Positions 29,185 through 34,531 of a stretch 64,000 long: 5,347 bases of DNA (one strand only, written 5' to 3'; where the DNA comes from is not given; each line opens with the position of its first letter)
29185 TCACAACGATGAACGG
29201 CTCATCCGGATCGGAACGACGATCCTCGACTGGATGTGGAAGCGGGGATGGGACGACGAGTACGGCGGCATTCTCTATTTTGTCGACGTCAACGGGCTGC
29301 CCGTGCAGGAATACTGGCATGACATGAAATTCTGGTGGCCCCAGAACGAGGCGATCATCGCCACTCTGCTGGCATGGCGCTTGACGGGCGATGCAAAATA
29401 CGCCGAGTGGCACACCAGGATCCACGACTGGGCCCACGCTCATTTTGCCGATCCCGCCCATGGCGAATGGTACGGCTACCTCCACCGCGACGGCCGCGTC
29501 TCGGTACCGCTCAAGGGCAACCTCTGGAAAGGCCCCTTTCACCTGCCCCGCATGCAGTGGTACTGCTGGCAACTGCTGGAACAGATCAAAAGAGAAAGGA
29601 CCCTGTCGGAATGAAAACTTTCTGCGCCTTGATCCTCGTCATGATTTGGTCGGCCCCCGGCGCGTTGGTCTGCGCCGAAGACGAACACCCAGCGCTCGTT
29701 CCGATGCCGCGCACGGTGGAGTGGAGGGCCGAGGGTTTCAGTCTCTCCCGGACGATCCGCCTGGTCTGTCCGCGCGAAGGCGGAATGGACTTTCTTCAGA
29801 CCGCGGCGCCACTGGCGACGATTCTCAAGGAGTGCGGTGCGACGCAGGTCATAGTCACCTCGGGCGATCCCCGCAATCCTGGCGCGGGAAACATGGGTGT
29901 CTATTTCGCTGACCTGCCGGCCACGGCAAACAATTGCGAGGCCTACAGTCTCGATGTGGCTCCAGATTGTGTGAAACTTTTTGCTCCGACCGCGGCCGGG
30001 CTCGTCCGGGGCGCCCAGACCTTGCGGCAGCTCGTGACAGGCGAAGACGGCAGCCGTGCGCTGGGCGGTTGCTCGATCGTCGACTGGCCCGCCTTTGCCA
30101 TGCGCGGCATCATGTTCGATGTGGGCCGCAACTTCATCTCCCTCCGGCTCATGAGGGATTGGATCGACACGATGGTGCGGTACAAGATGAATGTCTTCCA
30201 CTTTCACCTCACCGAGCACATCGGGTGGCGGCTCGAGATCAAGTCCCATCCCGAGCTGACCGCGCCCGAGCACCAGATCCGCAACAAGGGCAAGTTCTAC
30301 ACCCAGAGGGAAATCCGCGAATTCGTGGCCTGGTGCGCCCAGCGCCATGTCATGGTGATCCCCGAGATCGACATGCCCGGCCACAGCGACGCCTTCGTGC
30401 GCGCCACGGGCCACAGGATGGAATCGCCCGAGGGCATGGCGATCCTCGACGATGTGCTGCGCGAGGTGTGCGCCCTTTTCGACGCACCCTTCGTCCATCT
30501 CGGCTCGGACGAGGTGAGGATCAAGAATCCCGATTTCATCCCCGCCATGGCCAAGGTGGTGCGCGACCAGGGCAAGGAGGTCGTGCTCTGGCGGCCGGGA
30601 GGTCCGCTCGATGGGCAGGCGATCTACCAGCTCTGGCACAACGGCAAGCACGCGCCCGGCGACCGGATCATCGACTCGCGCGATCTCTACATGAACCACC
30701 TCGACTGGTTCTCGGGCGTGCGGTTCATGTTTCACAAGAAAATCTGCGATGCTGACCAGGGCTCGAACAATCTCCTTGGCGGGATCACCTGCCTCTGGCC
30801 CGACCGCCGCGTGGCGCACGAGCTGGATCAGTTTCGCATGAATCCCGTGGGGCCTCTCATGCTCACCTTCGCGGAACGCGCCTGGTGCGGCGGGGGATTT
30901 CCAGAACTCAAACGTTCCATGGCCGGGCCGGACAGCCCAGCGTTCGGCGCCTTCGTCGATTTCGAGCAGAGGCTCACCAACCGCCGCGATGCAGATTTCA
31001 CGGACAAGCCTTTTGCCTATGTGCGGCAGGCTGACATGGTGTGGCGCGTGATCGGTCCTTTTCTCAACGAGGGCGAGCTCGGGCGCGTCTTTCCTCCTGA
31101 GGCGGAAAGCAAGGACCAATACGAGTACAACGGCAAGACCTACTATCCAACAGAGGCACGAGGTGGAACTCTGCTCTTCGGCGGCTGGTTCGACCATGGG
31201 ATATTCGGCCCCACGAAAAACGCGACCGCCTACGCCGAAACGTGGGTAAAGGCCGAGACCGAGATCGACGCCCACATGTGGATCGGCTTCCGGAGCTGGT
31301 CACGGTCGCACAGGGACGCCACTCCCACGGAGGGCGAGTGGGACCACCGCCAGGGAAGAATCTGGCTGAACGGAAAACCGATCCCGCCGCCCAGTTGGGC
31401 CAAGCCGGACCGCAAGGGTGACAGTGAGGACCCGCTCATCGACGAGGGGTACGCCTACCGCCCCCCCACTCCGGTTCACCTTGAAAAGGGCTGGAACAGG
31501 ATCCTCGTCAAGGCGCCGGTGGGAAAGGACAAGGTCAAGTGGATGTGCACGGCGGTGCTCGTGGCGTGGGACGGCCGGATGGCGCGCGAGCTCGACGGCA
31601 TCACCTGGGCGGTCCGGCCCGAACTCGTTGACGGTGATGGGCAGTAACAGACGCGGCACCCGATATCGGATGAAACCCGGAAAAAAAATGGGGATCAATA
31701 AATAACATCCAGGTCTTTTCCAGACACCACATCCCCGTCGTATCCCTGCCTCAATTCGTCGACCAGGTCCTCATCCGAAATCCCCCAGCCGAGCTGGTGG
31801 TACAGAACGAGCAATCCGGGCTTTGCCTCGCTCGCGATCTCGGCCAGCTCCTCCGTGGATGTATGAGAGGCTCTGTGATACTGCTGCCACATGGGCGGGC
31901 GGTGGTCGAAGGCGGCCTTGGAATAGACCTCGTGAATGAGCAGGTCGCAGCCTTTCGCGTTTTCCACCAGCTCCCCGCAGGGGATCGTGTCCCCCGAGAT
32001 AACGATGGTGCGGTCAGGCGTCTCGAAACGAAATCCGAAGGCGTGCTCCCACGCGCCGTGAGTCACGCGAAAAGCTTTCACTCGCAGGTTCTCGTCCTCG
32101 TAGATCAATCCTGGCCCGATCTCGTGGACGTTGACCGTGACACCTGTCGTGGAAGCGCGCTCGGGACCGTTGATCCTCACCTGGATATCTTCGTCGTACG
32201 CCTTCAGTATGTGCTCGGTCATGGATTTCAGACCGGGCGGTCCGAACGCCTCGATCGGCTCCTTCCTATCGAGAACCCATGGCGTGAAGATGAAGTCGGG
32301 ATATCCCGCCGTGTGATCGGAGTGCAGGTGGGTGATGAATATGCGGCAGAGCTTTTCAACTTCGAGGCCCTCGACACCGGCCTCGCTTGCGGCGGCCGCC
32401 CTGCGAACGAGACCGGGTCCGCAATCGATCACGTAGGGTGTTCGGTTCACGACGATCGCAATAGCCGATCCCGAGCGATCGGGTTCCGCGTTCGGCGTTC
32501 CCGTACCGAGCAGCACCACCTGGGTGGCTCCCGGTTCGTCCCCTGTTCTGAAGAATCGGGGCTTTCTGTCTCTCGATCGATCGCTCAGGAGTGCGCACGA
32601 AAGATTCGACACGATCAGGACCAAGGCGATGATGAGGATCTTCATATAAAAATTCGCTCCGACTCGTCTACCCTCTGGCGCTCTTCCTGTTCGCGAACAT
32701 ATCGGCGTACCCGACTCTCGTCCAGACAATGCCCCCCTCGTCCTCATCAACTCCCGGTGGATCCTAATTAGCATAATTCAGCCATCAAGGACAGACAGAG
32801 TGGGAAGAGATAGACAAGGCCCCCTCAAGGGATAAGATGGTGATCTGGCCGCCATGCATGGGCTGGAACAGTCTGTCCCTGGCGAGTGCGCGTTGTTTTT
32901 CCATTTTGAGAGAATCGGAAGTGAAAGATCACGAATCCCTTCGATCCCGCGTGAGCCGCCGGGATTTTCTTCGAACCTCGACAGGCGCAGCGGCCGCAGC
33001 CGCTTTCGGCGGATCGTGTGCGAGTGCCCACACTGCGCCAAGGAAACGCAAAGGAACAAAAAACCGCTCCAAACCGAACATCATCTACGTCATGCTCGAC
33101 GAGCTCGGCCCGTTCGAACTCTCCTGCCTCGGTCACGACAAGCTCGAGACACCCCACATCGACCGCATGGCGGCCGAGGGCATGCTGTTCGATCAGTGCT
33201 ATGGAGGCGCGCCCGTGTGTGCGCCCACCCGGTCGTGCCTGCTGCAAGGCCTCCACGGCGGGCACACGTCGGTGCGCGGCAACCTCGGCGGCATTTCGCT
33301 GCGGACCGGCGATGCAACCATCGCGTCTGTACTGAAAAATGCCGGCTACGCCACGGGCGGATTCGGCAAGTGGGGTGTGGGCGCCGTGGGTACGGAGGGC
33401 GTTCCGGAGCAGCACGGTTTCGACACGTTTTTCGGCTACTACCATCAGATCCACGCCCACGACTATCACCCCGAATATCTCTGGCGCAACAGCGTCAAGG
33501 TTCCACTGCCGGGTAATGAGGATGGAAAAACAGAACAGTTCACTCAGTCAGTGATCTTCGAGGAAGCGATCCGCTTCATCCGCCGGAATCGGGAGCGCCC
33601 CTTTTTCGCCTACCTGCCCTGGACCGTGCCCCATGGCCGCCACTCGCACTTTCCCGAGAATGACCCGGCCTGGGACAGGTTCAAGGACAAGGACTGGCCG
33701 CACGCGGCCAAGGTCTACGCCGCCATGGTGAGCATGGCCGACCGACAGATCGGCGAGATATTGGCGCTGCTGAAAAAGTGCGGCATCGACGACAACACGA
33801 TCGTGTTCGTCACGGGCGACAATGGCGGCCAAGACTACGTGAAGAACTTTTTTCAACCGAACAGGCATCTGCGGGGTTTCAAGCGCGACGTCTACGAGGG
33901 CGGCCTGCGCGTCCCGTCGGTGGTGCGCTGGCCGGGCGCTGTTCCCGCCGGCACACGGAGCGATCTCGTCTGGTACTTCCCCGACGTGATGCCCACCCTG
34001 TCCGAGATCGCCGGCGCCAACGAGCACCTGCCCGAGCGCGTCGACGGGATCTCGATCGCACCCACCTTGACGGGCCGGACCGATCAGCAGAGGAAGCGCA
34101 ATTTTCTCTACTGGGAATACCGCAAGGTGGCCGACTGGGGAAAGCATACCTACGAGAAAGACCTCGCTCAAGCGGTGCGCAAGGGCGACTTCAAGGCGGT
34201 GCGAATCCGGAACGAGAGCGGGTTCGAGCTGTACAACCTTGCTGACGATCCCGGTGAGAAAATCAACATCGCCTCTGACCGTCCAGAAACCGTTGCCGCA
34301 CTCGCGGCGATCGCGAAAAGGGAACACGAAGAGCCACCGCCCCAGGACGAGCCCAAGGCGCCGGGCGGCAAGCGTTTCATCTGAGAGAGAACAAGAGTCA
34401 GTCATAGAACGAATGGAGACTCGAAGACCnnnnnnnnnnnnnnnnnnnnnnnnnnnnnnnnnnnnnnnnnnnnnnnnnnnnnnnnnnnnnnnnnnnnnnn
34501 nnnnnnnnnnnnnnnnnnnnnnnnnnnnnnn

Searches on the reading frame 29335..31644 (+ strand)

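Call 11: search_protein_families(library=pfam, proteins=[window:29335-31644:+], max_evalue=0.00001)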
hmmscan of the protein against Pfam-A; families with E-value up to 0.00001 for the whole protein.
window:29335-31644:+ (770 aa): 2 families
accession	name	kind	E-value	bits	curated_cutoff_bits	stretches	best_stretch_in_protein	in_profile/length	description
PF00728.28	Glyco_hydro_20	-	1.4e-40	140.2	22.3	1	254-361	1-114/348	Glycosyl hydrolase family 20, catalytic domain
PF02838.20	Glyco_hydro_20b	-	8.2e-15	56.1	26.1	1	119-251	2-124/124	Glycosyl hydrolase family 20, domain 2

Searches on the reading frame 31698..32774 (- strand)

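Call 11: search_protein_families(library=pfam, proteins=[window:31698-32774:-], max_evalue=0.00001)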
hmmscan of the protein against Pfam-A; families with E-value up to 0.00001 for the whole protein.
window:31698-32774:- (359 aa): 2 families
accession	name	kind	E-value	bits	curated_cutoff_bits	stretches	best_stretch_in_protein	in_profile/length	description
PF12706.13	Lactamase_B_2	-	6.4e-20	72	27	1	114-326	3-199/200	Beta-lactamase superfamily domain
PF00753.33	Lactamase_B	-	8.3e-15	55.7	22.7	1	100-326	4-196/196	Metallo-beta-lactamase superfamily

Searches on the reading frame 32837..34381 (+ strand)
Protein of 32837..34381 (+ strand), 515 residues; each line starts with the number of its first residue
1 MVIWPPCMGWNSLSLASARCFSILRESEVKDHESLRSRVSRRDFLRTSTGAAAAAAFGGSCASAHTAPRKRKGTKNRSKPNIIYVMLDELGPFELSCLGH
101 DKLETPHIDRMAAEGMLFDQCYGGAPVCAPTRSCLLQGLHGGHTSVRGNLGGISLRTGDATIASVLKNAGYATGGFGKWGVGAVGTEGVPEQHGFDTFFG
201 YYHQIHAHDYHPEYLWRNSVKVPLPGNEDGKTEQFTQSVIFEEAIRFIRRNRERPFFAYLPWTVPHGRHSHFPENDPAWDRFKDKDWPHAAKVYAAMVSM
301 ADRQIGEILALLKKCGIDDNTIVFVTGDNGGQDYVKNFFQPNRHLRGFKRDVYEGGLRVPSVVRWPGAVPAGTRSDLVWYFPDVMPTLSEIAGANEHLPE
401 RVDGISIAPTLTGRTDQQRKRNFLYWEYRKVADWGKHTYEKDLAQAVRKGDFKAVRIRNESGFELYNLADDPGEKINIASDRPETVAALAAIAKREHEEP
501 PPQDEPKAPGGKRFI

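Call 11: search_protein_families(library=pfam, proteins=[window:32837-34381:+], max_evalue=0.00001)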
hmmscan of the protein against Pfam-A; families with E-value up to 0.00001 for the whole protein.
window:32837-34381:+ (515 aa): 3 families
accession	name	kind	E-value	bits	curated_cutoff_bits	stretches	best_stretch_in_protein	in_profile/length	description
PF00884.28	Sulfatase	-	5.8e-52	177.3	25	1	80-393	1-300/301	Sulfatase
PF16347.10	SGSH_C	-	8.3e-15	55.7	29.3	1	349-482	8-135/154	N-sulphoglucosamine sulphohydrolase, C-terminal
PF01663.27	Phosphodiest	-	9.1e-07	29.2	23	1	201-344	112-235/342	Type I phosphodiesterase / nucleotide pyrophosphatase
